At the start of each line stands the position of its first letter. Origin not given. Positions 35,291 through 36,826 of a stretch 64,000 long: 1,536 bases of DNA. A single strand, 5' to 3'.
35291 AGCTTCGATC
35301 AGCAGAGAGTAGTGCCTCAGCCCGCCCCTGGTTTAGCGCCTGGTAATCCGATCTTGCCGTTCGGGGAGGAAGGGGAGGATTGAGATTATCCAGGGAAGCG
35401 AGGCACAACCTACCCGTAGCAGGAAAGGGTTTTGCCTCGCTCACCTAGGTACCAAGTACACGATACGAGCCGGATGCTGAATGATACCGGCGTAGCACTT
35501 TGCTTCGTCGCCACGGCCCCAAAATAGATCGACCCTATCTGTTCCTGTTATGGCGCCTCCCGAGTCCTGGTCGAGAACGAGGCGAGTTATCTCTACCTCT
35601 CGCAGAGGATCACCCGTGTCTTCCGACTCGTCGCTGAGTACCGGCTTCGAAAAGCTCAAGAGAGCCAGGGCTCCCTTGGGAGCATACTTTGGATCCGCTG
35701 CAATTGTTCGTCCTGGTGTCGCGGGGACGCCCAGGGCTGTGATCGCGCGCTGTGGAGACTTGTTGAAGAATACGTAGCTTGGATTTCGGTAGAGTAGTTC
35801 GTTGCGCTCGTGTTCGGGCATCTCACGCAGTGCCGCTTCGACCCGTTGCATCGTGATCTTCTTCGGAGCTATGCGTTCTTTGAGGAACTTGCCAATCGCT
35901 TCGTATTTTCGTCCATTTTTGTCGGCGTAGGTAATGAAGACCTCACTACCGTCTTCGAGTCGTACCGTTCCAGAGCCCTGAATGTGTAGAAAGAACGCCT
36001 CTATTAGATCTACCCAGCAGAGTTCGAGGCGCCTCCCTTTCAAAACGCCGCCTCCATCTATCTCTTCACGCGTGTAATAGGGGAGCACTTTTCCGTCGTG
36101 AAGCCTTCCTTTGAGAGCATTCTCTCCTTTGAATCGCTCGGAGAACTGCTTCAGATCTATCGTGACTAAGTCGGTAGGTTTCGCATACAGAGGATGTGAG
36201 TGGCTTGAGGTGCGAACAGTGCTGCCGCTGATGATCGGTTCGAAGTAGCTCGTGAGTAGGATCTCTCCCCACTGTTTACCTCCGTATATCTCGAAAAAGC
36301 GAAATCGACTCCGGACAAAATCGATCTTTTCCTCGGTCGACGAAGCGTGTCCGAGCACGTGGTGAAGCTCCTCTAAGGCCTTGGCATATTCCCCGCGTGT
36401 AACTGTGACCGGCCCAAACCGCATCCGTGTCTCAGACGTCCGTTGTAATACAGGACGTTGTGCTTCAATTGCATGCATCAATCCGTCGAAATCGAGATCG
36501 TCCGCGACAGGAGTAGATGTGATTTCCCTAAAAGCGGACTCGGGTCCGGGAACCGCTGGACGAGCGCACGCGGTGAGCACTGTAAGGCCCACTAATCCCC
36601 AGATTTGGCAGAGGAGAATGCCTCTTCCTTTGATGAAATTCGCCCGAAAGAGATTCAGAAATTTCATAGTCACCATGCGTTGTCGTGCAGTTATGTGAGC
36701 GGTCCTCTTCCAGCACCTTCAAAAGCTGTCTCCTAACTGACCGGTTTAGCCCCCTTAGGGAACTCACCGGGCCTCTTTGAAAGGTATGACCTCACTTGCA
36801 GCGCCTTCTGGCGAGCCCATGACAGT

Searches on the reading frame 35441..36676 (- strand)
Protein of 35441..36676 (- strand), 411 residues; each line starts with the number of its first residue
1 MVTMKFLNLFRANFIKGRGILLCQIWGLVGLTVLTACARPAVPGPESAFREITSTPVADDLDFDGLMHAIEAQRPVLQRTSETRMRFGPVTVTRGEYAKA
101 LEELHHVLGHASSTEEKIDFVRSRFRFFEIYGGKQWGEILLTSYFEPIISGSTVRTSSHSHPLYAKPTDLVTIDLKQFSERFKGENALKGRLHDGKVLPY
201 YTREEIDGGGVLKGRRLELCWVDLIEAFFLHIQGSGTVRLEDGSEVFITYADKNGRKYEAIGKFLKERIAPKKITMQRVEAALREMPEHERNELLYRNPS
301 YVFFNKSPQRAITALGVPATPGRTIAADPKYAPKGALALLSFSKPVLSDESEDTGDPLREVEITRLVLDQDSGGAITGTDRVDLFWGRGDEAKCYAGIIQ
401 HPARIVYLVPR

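Call 30: search_protein_families(library=pfam, proteins=[window:35441-36676:-])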
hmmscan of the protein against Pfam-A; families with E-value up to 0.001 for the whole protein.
window:35441-36676:- (411 aa): 2 families
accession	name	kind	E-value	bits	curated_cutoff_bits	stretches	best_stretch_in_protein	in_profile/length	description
PF03562.22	MltA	-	1.6e-46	158.7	24.3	1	140-304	1-162/163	MltA specific insert domain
PF06725.17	3D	-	2.2e-16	60.2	23.8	1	323-408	1-71/72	3D domain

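Call 51: find_encoding_contigs(protein=window:35441-36676:-, flank=3000, max_places=8)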
Protein window:35441-36676:- (411 aa): 4 contigs read that carry it; 1 place shown.
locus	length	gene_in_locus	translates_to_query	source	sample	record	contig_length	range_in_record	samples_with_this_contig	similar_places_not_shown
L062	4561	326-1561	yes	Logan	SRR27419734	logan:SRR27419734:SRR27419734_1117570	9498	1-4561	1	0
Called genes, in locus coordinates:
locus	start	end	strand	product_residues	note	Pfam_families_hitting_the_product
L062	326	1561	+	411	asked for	PF03562:MltA, PF06725:3D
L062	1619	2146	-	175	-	-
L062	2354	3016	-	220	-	PF01895:PhoU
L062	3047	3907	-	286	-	PF02463:SMC_N, PF00005:ABC_tran, PF13304:AAA_21 (weak)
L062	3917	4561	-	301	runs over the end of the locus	PF00528:BPD_transp_1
